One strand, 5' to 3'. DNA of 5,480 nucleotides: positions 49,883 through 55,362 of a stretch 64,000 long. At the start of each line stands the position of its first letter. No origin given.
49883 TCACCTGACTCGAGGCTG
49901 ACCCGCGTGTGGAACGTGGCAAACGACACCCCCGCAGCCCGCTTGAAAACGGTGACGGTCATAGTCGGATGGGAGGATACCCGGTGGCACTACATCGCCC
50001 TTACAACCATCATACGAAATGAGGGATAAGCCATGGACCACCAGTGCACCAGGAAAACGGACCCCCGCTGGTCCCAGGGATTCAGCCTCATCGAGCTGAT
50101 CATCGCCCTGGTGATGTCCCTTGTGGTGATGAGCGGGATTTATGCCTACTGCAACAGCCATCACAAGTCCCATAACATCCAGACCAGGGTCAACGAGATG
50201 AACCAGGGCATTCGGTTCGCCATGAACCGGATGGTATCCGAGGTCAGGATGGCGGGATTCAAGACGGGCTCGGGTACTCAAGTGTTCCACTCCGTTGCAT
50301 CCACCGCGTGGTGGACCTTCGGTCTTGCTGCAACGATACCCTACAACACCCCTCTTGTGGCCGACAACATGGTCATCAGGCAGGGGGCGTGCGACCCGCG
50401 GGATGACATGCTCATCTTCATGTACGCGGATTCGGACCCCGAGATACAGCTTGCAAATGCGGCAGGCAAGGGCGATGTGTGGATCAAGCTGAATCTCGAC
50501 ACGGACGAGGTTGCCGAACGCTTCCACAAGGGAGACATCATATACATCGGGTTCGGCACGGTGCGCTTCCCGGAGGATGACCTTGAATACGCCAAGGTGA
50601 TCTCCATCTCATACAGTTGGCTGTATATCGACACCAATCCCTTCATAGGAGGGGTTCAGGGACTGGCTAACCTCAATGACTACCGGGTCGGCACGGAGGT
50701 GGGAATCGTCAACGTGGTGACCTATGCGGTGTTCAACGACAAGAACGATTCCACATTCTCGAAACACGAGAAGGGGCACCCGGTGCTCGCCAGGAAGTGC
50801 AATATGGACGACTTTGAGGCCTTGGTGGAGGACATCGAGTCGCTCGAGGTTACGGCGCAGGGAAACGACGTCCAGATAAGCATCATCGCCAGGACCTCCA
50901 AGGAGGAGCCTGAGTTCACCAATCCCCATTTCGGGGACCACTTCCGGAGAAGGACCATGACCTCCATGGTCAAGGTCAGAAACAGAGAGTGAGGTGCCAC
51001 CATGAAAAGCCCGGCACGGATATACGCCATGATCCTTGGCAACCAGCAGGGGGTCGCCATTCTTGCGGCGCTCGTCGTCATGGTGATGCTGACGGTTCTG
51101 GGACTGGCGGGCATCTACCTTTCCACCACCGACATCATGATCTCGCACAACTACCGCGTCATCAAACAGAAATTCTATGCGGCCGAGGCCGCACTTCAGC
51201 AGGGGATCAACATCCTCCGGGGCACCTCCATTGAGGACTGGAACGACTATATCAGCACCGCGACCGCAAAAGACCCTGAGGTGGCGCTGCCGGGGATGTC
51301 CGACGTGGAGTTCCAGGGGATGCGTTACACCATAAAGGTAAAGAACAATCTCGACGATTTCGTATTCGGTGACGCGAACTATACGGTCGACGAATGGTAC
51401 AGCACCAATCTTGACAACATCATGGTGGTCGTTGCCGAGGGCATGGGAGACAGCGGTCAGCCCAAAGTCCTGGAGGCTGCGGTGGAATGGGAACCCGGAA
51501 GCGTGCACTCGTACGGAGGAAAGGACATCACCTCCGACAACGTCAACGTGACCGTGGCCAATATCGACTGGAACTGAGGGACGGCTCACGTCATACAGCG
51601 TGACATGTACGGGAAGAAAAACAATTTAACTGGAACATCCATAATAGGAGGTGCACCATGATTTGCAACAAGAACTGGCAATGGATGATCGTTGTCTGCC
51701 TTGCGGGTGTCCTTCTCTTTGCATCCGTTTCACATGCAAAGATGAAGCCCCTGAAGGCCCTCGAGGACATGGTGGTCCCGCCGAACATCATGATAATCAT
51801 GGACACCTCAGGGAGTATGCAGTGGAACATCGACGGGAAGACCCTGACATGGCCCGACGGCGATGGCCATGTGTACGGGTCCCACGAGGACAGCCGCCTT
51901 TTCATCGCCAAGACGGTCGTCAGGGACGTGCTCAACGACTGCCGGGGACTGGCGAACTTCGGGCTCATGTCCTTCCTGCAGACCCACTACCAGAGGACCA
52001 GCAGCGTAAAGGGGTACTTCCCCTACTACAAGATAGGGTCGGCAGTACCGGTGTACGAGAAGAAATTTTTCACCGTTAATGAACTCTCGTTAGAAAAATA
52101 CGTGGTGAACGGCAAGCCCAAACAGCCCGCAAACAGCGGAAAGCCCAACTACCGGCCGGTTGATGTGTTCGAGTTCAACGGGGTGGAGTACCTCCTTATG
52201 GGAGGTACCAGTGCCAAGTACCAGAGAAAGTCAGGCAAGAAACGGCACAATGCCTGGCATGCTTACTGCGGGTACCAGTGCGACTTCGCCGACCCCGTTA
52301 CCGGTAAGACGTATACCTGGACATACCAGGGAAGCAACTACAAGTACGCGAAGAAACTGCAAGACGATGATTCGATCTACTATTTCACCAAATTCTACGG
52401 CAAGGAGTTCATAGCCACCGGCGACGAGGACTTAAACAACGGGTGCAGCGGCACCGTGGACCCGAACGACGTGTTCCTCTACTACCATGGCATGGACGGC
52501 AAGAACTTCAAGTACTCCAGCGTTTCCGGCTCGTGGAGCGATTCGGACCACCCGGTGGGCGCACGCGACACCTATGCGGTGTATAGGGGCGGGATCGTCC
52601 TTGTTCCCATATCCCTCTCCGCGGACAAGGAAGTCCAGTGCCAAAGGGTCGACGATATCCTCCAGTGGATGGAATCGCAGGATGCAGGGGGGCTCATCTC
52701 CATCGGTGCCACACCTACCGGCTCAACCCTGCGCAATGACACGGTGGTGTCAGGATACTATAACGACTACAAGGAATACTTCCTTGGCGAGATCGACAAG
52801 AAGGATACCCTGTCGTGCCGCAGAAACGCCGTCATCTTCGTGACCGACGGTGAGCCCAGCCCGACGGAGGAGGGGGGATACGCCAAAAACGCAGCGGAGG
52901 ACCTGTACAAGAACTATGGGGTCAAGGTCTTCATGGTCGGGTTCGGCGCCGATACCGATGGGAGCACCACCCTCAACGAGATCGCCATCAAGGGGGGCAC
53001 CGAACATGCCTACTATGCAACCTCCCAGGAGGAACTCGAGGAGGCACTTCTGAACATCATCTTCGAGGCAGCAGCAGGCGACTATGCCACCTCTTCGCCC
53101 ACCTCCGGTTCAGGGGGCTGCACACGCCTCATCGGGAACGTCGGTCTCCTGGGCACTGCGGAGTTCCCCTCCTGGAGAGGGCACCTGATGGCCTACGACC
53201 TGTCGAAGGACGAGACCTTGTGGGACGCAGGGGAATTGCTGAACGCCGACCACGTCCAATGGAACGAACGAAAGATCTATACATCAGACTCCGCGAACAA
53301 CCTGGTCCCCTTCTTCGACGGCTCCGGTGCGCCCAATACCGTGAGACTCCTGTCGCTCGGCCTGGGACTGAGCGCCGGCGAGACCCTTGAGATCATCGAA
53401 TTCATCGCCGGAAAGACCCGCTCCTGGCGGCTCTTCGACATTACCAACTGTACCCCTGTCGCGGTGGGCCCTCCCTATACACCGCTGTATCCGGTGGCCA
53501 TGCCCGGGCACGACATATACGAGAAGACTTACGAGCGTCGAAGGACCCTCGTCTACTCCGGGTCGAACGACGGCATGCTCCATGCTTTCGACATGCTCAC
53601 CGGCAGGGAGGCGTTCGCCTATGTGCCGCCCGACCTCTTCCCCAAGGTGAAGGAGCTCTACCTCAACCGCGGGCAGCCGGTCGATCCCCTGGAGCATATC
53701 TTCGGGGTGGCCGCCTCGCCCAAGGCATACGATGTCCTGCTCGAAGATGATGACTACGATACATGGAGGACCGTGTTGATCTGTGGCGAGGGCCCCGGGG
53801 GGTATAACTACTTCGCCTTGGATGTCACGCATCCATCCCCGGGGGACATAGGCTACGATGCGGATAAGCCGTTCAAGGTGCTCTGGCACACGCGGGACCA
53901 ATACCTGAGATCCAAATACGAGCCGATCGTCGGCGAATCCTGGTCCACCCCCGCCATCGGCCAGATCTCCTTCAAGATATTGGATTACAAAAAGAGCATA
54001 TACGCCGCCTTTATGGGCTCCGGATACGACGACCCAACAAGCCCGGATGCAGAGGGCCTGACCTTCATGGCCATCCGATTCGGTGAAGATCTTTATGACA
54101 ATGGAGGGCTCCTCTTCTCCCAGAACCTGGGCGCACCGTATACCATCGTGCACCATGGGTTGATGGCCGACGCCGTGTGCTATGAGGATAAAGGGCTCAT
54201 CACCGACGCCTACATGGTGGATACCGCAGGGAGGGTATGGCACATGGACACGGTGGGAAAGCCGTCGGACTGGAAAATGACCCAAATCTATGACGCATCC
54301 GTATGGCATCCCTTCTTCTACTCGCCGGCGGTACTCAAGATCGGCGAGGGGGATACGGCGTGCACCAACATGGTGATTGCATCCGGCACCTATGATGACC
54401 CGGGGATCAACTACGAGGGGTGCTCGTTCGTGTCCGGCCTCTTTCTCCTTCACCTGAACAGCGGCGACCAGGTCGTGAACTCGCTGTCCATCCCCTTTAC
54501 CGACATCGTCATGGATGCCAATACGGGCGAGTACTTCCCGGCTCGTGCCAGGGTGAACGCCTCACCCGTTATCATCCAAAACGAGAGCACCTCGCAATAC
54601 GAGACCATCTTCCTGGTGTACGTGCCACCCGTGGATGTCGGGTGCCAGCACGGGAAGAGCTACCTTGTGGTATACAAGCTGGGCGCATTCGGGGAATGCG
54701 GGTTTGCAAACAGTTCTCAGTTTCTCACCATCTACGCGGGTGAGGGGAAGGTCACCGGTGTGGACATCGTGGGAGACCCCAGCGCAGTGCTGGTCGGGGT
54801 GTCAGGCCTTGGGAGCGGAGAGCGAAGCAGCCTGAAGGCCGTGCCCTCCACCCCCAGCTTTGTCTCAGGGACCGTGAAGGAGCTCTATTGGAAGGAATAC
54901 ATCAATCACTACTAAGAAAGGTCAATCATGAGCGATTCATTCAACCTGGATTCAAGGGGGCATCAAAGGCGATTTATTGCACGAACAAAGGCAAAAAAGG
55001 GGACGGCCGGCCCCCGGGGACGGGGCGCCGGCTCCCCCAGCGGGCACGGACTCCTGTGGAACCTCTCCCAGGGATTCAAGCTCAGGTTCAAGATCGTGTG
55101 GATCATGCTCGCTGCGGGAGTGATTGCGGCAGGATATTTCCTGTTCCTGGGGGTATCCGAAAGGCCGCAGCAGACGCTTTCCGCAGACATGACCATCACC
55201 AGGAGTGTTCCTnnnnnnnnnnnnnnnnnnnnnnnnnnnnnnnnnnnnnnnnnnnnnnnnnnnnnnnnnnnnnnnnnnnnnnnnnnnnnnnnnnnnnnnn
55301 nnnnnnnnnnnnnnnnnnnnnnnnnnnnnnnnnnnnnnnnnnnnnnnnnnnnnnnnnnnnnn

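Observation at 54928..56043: Membrane-anchored Ig-repeat/He_PIG protein inserted between pilY1 and pilM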

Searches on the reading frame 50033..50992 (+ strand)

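Call 5: search_protein_families(library=pfam, proteins=[window:50033-50992:+], max_evalue=0.01)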
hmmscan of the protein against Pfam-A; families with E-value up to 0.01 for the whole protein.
window:50033-50992:+ (319 aa): 1 family
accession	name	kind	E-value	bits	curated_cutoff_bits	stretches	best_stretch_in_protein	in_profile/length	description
PF07963.17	N_methyl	-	2.2e-05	24.3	21.2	1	15-37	5-27/27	Prokaryotic N-terminal methylation motif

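Call 6: search_protein_families(library=ncbifam, proteins=[window:50033-50992:+], max_evalue=0.01)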
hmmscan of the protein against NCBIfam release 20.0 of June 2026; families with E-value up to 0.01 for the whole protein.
window:50033-50992:+ (319 aa): 4 families
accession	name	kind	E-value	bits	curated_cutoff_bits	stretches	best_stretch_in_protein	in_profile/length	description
NF007848.0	PRK10557.1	equivalog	3.9e-05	23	120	1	11-80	7-76/192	prepilin peptidase-dependent protein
TIGR02532.1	IV_pilin_GFxxxE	domain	0.00011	21.9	16.3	1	15-36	2-23/24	prepilin-type N-terminal cleavage/methylation domain-containing protein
TIGR01708.2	typeII_sec_gspH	equivalog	0.0025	17.8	80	1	14-95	1-83/169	type II secretion system minor pseudopilin GspH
NF041002.1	pilin_ComGF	equivalog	0.0039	17.4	80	0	15-76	2-61/139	competence type IV pilus minor pilin ComGF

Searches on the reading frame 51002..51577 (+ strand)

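Call 5: search_protein_families(library=pfam, proteins=[window:51002-51577:+], max_evalue=0.01)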
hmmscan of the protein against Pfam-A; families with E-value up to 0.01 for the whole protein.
window:51002-51577:+ (191 aa): 1 family
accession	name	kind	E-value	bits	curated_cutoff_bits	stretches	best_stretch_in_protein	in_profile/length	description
PF14341.11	PilX_N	-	4.4e-06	27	25.5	1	16-65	1-50/51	PilX N-terminal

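Call 6: search_protein_families(library=ncbifam, proteins=[window:51002-51577:+], max_evalue=0.01)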
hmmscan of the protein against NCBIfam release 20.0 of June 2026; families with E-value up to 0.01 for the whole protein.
window:51002-51577:+ (191 aa): 1 family
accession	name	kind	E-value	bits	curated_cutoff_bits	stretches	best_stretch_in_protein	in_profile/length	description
NF037980.1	T2SS_GspK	equivalog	0.0008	19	130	1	15-93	1-81/307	type II secretion system minor pseudopilin GspK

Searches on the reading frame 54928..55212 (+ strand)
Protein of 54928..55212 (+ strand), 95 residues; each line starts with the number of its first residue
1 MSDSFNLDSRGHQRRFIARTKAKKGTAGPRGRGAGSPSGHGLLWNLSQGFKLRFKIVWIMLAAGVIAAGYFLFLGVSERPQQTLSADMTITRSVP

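Call 33: search_protein_families(library=pfam, proteins=[window:54928-55212:+], max_evalue=10)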
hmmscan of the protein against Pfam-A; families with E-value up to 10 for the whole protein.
window:54928-55212:+ (95 aa): 0 families
